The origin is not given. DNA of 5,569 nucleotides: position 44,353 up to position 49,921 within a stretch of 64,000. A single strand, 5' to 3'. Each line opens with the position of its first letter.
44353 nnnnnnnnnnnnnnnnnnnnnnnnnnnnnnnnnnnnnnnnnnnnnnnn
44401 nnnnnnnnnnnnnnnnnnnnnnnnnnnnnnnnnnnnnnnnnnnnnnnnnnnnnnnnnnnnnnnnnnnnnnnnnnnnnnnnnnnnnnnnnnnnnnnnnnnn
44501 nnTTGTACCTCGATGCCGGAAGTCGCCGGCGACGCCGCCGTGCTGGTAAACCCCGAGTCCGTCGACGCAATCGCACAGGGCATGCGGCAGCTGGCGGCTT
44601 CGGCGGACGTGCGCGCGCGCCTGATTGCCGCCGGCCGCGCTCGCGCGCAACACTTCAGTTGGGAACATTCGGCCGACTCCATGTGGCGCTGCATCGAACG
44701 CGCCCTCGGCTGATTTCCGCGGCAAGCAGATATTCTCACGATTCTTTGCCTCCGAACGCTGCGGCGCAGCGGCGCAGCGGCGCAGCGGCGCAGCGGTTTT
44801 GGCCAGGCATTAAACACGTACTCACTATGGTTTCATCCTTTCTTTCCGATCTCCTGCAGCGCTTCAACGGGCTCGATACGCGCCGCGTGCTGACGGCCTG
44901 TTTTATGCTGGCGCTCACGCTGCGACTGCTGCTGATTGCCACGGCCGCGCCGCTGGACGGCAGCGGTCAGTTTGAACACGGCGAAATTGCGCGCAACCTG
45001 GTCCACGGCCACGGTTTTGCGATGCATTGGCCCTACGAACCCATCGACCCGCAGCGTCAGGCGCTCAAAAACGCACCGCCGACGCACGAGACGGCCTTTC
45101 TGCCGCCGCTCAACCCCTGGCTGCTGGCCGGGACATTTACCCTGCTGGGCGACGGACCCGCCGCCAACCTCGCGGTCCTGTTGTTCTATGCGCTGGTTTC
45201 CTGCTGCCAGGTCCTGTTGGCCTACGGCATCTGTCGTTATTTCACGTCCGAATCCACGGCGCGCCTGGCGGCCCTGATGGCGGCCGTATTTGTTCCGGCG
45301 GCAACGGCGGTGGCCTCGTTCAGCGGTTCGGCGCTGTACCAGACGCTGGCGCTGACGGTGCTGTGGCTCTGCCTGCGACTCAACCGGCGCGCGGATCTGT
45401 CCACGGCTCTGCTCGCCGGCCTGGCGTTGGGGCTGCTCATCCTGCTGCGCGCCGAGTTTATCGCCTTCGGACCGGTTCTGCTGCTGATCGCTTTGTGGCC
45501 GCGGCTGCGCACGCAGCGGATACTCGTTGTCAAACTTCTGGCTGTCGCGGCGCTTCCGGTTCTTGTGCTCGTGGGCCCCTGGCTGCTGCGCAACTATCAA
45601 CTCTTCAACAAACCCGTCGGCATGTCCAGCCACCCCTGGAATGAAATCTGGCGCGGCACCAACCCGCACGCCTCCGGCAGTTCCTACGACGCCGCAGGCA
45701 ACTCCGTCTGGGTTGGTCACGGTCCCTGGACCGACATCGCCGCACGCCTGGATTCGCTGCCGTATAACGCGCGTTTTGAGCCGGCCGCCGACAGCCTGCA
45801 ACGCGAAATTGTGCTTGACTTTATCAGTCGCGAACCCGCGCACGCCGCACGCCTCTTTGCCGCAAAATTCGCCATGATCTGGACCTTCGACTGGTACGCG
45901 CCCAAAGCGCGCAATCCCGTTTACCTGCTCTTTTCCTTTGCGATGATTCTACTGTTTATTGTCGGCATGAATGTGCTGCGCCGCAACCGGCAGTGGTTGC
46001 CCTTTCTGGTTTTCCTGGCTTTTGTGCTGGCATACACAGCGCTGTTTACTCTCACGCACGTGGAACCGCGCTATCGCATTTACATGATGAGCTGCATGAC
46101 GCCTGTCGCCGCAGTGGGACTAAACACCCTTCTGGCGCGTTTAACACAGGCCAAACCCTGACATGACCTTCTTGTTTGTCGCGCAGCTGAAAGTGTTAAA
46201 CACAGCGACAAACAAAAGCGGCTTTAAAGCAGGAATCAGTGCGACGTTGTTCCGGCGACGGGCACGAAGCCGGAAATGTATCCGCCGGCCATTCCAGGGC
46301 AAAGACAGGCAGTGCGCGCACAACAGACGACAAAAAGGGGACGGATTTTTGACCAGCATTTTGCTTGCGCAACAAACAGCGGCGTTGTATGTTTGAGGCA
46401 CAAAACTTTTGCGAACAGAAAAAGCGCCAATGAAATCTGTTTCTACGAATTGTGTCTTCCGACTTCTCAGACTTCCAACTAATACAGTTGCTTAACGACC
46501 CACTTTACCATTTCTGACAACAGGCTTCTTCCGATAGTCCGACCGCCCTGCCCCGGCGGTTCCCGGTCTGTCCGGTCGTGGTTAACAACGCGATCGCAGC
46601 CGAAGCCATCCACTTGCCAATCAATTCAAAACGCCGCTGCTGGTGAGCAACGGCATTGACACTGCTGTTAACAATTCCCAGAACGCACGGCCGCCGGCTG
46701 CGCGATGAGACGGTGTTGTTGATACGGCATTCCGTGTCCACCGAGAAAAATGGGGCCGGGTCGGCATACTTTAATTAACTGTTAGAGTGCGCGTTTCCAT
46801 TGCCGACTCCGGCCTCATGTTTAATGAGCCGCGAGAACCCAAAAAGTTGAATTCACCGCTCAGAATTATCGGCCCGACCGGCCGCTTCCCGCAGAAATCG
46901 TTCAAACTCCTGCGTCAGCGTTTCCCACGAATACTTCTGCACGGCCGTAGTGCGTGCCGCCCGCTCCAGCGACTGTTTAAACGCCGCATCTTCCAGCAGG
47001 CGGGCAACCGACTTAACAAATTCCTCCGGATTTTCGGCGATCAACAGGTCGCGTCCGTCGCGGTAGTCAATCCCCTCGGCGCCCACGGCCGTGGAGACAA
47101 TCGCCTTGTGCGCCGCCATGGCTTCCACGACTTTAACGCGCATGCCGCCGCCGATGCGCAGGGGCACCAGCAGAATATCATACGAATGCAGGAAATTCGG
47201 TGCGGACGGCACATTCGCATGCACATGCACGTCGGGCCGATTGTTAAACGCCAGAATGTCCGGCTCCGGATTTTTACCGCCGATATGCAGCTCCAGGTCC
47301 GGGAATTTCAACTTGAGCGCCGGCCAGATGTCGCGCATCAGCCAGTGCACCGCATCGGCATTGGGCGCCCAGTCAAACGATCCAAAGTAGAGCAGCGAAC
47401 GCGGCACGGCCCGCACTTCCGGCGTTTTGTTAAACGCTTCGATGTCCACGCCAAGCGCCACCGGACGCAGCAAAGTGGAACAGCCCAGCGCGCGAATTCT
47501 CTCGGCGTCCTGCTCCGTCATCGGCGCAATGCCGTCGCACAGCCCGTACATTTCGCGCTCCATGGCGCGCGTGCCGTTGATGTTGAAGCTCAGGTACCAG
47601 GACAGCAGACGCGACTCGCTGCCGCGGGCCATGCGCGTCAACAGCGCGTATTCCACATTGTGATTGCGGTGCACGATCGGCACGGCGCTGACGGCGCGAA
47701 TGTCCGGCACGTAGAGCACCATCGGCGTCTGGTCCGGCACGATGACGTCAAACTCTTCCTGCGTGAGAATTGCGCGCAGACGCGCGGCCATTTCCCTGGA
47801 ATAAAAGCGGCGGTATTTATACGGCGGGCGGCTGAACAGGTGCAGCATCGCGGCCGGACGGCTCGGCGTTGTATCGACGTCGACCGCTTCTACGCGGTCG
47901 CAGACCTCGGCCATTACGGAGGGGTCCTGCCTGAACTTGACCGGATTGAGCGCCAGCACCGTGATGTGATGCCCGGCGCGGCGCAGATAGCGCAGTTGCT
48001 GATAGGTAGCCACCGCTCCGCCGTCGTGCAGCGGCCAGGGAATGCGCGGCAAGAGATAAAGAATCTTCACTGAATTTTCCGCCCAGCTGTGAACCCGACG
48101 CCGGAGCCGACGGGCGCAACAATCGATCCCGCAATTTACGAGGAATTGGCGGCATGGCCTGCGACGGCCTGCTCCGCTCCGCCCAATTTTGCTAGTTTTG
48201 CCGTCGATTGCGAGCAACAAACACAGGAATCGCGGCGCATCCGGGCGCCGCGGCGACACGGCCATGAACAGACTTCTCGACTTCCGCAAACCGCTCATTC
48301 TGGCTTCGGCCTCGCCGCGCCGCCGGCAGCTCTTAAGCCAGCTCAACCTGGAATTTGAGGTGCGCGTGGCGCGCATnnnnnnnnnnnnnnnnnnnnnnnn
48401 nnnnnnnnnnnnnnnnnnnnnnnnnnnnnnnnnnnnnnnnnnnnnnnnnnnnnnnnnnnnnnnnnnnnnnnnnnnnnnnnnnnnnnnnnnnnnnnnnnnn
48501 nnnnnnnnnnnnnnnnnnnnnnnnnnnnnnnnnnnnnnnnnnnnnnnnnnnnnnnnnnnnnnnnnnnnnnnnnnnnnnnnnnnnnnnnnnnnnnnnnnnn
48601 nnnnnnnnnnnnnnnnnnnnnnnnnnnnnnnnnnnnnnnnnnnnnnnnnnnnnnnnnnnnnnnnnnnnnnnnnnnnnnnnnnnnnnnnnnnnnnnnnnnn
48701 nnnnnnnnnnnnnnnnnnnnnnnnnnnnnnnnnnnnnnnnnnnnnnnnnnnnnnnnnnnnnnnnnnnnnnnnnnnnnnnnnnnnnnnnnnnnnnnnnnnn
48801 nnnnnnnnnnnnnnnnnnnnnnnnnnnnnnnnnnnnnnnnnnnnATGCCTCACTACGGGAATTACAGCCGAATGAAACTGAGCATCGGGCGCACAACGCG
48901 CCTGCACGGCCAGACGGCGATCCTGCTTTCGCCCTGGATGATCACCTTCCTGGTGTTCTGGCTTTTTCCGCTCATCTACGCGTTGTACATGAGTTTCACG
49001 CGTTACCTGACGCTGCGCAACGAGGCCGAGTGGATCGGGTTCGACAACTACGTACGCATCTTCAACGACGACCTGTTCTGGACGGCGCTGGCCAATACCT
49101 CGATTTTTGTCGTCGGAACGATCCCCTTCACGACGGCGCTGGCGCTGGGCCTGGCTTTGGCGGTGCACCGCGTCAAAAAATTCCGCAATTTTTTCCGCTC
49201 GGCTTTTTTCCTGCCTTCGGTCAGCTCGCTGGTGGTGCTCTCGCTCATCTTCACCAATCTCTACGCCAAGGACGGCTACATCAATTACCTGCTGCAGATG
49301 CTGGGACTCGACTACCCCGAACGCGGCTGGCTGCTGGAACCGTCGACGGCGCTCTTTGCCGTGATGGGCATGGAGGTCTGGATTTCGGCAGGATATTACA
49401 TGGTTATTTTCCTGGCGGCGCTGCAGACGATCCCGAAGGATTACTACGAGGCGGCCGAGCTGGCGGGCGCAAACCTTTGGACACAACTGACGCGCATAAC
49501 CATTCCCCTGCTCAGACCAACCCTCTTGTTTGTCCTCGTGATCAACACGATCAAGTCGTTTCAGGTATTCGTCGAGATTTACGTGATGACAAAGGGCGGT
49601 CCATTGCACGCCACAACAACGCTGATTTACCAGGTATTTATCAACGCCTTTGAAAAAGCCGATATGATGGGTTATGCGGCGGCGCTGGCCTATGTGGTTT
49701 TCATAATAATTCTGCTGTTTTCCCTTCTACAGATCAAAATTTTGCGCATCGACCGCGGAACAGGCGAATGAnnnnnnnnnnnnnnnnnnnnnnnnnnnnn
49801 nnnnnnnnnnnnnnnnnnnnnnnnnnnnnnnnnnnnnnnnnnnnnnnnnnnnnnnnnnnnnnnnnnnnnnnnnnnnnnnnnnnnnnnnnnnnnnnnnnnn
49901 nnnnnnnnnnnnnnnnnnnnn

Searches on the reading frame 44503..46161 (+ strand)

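Call 49: search_protein_families(library=pfam, proteins=[window:44503-46161:+], max_evalue=0.0001)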
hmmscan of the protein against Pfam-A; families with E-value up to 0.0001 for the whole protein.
window:44503-46161:+ (552 aa): 1 family
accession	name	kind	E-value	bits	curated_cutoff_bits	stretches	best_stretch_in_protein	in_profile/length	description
PF13231.12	PMT_2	-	4e-10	40.6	26.1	1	201-361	3-158/160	Dolichyl-phosphate-mannose-protein mannosyltransferase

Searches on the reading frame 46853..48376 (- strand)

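Call 49: search_protein_families(library=pfam, proteins=[window:46853-48376:-], max_evalue=0.0001)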
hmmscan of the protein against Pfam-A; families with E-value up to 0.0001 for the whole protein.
window:46853-48376:- (507 aa): 5 families
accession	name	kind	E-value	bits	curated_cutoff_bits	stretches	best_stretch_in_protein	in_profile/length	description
PF13692.12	Glyco_trans_1_4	-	8.1e-23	81.7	27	1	326-463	2-142/142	Glycosyl transferases group 1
PF13439.12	Glyco_transf_4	-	2.2e-11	44.5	28.5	1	119-313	3-169/170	Glycosyltransferase Family 4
PF13524.12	Glyco_trans_1_2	-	2.8e-09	37.5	25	1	355-491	10-142/144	Glycosyl transferase-like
PF00534.26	Glycos_transf_1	-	2.9e-09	37.1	26.4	1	328-475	18-170/172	Glycosyl transferases group 1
PF13579.12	Glyco_trans_4_4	-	1.1e-08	36.1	29.7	1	119-299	2-147/158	Glycosyl transferase 4-like domain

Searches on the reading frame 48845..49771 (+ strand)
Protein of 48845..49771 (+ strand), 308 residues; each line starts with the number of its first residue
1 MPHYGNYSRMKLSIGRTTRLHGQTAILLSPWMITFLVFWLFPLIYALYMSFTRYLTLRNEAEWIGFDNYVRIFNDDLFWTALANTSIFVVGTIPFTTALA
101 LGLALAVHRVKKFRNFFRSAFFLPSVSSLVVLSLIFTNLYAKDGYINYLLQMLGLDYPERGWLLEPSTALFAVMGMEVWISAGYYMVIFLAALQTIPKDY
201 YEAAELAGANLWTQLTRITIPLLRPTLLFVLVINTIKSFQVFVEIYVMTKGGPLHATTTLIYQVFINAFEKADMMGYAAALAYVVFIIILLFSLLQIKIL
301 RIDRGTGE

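Call 49: search_protein_families(library=pfam, proteins=[window:48845-49771:+], max_evalue=0.0001)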
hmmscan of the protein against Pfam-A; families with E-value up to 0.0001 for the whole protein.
window:48845-49771:+ (308 aa): 1 family
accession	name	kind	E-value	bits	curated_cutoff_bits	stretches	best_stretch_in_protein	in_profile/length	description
PF00528.27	BPD_transp_1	-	1.1e-17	64.8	26.4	1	99-292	2-173/184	Binding-protein-dependent transport system inner membrane component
